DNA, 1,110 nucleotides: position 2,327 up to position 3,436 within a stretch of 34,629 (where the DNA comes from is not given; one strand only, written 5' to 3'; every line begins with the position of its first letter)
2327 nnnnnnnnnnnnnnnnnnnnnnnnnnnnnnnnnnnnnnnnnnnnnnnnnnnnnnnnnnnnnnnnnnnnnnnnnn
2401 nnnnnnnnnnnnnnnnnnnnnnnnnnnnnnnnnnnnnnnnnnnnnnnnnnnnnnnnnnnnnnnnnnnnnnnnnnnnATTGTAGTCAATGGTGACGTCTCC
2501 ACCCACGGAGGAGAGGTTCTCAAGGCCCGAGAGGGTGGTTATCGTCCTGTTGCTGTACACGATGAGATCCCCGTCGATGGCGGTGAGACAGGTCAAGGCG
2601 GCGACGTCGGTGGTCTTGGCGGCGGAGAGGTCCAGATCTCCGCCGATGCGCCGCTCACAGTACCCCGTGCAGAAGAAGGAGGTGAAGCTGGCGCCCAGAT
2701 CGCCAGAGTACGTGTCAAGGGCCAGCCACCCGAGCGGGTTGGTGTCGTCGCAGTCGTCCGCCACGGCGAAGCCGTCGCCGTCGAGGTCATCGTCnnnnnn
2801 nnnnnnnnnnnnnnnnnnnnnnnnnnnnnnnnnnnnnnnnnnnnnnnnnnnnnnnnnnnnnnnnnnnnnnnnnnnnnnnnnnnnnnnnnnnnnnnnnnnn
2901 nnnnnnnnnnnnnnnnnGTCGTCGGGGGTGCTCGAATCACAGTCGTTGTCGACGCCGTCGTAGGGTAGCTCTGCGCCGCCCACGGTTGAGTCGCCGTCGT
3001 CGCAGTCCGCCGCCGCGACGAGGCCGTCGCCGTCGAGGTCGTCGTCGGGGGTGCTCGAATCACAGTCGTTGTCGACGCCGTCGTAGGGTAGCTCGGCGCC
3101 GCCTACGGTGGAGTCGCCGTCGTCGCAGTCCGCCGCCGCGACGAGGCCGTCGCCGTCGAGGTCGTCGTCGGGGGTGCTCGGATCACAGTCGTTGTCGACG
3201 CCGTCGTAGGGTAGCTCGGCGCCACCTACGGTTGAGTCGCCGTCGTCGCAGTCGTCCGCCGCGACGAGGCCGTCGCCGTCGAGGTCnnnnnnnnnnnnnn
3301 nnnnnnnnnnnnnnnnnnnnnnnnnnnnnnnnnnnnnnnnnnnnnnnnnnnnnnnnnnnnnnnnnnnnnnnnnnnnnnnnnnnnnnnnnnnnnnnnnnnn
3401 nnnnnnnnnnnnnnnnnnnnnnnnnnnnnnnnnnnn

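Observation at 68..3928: Tandem paralogous lipoproteins built from MopE-like Asp/Cys metal-binding repeats and 22-residue LRR-like repeats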

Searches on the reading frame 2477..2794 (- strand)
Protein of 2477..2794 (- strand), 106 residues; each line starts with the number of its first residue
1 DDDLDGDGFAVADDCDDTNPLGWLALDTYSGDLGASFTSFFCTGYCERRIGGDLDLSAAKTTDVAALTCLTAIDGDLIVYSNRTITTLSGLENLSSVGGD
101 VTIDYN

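Call 40: find_homologous_proteins(query=A2, max_evalue=0.001)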
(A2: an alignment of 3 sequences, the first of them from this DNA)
Query A2 (3 sequences) (106 aa, profile of the alignment): 45 proteins with E <= 0.001 among 7562 candidates.
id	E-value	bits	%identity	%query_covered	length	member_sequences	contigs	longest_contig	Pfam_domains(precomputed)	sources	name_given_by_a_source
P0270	1.7e-41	158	58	92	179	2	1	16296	-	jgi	jgi:hypothetical protein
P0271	6.6e-37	143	76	79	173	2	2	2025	-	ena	-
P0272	4.1e-34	134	55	97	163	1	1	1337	-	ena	-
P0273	1.4e-19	88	55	42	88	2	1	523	-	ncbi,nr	ncbi:hypothetical protein L6R46_32615, partial [Myxococcota bacterium]|nr:hypothetical protein [Myxo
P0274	2.6e-19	87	37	60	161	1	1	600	PF01030.32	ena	-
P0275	2.7e-16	77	58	29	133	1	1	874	-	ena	-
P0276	1.0e-14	72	37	54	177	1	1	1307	-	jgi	-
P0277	1.4e-11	62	50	45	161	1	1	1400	-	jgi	-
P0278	2.4e-11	61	49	56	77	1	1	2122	-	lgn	-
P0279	8.0e-11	60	40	86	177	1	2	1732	-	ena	-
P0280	1.1e-10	59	42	54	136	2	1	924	PF01030.32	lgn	-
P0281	1.7e-8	52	35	54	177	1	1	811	PF01030.32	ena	-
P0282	1.8e-8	52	71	13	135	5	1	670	-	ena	-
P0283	3.6e-8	51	38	64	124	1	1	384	PF01030.32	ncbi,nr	ncbi:hypothetical protein RZS08_54200, partial [Arthrospira platensis SPKY1]|nr:hypothetical protein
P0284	5.0e-8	51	41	51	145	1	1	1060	-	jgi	jgi:hypothetical protein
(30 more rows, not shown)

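Call 44: find_encoding_contigs(protein=P0270, flank=10000, max_places=3)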
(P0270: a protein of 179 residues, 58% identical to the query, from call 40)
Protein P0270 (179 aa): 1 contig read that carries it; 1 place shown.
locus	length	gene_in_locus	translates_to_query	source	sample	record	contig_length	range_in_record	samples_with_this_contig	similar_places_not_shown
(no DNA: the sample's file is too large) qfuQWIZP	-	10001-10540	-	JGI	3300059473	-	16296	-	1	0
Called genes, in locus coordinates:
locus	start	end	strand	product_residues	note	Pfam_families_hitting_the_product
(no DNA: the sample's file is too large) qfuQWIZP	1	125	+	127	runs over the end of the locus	-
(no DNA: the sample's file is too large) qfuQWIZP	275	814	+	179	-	-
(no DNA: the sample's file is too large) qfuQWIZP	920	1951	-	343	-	-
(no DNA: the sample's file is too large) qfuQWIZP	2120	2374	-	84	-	PF08899:DUF1844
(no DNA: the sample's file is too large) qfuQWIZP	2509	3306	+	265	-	PF13525:YfiO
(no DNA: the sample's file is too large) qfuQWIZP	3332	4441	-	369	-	PF03033:Glyco_transf_28, PF04101:Glyco_tran_28_C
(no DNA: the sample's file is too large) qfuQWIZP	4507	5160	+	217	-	PF00515:TPR_1 (faint), PF07719:TPR_2 (faint), PF13428:TPR_14 (faint), PF13371:TPR_9 (weak)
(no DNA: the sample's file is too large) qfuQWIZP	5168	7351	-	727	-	PF23139:OB_YrrC, PF14520:HHH_5 (weak), PF14490:HHH_RecD2, PF05127:NAT10_TcmA_helicase (weak), PF13245:AAA_19, PF13604:AAA_30, PF18335:SH3_13, PF13538:UvrD_C_2, +4 more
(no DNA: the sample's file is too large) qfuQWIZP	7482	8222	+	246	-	-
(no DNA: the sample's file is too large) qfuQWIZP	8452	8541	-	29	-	PF19446:DUF5984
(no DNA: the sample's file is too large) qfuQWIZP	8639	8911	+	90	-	PF03683:UPF0175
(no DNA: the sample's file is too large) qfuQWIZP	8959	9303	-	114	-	PF18480:DUF5615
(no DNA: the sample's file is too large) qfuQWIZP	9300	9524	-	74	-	PF04255:DUF433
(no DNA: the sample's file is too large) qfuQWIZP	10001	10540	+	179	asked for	-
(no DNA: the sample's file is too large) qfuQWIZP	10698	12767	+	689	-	PF11617:Cu-binding_MopE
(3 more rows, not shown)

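Call 45: find_encoding_contigs(protein=P0271, flank=5000, max_places=3)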
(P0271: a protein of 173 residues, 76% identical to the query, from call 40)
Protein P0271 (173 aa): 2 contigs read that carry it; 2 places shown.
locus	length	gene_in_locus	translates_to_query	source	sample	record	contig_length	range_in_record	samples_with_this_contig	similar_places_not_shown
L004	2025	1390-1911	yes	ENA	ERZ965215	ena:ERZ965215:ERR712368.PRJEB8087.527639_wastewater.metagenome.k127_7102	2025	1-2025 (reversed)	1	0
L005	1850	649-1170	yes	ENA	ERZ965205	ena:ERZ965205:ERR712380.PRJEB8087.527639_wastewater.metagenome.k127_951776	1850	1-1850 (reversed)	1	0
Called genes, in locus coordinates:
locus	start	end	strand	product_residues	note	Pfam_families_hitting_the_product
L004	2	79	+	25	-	?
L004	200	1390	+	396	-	-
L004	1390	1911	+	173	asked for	-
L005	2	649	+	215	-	?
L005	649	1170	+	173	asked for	-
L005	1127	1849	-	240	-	?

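Call 47: find_related_loci(query=A2, collection=genome_contigs, flank=6000)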
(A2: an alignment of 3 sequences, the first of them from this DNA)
Query A2 (106 aa) in genome_contigs; peptide patterns used: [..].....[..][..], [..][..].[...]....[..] (x = any residue, [..] = any of these).
600 stretches matched a pattern (row limit reached: there are more); 17 encode a relative of the query (tblastn E <= 1e-3); 17 distinct loci.
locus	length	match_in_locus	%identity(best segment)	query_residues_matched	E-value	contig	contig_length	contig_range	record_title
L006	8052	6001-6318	96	1-106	4e-63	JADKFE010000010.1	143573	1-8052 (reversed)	MAG: Deltaproteobacteria bacterium isolate Rand_18-Q3-R56-63_MAXAC.001 tig00004464-10-1432030, whole genome shotgun sequ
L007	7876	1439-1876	42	1-106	9e-27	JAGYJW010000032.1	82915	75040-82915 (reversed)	MAG: Deltaproteobacteria bacterium isolate M30B51 32, whole genome shotgun sequence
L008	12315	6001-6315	39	1-106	2e-18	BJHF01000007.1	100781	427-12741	Deltaproteobacteria bacterium LBMAG_Deltaproteobacteria_hypo.bin1 DNA, sequence007, whole genome shotgun sequence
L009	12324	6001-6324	39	1-106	1e-13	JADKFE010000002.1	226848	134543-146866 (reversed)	MAG: Deltaproteobacteria bacterium isolate Rand_18-Q3-R56-63_MAXAC.001 tig00002174-10-2275470, whole genome shotgun sequ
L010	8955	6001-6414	48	50-106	4e-10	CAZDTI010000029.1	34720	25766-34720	MAG TPA_asm: uncultured Saprospiraceae bacterium isolate SRP065251_co2_95 genome assembly, contig: NODE_378_length_34720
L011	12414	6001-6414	48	50-106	4e-10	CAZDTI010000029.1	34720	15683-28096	MAG TPA_asm: uncultured Saprospiraceae bacterium isolate SRP065251_co2_95 genome assembly, contig: NODE_378_length_34720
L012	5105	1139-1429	39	49-106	9e-8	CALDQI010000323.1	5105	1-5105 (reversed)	MAG TPA_asm: uncultured proteobacterium isolate ERR599052_bin.172_CONCOCT_v1.1_MAG genome assembly, contig: ERZ840881.39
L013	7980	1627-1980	32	3-104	5e-7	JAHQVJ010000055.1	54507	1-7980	MAG: Myxococcales bacterium isolate MAG.005 Posi_005-P18153, whole genome shotgun sequence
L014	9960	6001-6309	38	49-106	8e-9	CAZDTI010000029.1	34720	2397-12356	MAG TPA_asm: uncultured Saprospiraceae bacterium isolate SRP065251_co2_95 genome assembly, contig: NODE_378_length_34720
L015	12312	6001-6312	35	1-103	1e-6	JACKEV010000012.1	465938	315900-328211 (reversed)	MAG: Alphaproteobacteria bacterium isolate HK-STAS-MYXO-43 HK-STAS-MYXO-43_12, whole genome shotgun sequence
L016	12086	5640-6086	85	1-20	4e-6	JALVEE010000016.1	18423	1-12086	MAG: Saprospiraceae bacterium isolate 134-614_metabat2_scaf2bin.090 134-614_scaffold_1105_c1, whole genome shotgun seque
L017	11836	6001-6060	85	1-20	4e-6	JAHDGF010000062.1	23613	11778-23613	MAG: Saprospiraceae bacterium isolate MAG-4 RZ_6035, whole genome shotgun sequence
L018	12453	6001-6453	53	1-38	7e-6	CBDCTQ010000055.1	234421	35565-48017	MAG: Saprospiraceae bacterium isolate 1ab7e0f0-3907-407f-9b0c-1ef4ebadb405 genome assembly, contig: contig_55, whole gen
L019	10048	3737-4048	80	1-20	9e-6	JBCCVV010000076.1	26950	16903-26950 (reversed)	MAG: Bacteroidota bacterium isolate P01_E01_bin.46 k141_1384069_length_26950_cov_13.0000, whole genome shotgun sequence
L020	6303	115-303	85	1-20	3e-6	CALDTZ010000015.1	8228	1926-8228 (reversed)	MAG: uncultured Saprospiraceae bacterium isolate L3_Bin_METABAT__32_1 genome assembly, contig: c_000001957617, whole gen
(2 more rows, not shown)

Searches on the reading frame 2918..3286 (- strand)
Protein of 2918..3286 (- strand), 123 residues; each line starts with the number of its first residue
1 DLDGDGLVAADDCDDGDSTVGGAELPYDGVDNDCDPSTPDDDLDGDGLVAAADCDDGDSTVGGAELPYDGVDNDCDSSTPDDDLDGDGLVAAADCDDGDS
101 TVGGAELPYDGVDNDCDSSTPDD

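Call 68: predict_structure(alignment_id=A3)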
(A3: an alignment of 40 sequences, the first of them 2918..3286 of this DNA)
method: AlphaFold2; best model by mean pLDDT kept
length: 123 residues; sequences in the alignment: 40
mean_pLDDT: 86.7   pTM: 0.55
mean pLDDT of the five models: 86.7, 84.2, 80.0, 76.9, 57.5
residues with pLDDT >= 90: 33; 70-90: 88; 50-70: 2; < 50: 0
segments of 3 or more residues with pLDDT < 50: none
pLDDT, mean of each block of 10 residues (from residue 1): 92 92 87 89 90 90 81 83 84 85 86 86 68
secondary structure, 60 per line:
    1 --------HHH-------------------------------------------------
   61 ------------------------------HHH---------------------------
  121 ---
elements in order:

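Call 72: fold_search(model_id=the predicted structure, library=pdb)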
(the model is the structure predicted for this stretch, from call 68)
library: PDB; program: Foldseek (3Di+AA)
matches with E <= 10: 7; with E <= 0.001: 0
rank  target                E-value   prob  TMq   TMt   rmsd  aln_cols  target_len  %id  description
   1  5wtl_C                3.1e-02  0.12  0.24  0.15   8.4       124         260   21  Crystal structure of the periplasmic portion of outer membrane protein A (OmpA) from Capnocytophaga gingivalis (released 2017-12-13)
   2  5w7a_B                1.9e+00  0.06  0.22  0.08   4.0        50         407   26  Rabbit acyloxyacyl hydrolase (AOAH), proteolytically processed, S262A mutant, with LPS (low quality saposin domain) (released 2018-01-03)
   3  2rhp_A                2.7e+00  0.01  0.17  0.06  10.7       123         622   23  The Thrombospondin-1 Polymorphism Asn700Ser Associated with Cornoary Artery Disease Causes Local and Long-Ranging Chan (released 2008-05-27)
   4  5w7f_B                3.9e+00  0.02  0.18  0.05   7.2        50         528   26  Murine acyloxyacyl hydrolase (AOAH), S262A mutant, with lipid A (released 2018-01-03)
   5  5w7b_D                4.2e+00  0.04  0.07  0.02   0.2         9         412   67  Rabbit acyloxyacyl hydrolase (AOAH), proteolytically processed, S262A mutant, with LPS (released 2018-01-03)
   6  5w7f_A                5.1e+00  0.02  0.18  0.05   7.4        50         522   26  Murine acyloxyacyl hydrolase (AOAH), S262A mutant, with lipid A (released 2018-01-03)
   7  1ux6                  9.5e+00  0.01  0.15  0.07  10.3        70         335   27  Structure of a thrombospondin C-terminal fragment reveals a novel calcium core in the type 3 repeats (released 2004-03-18)
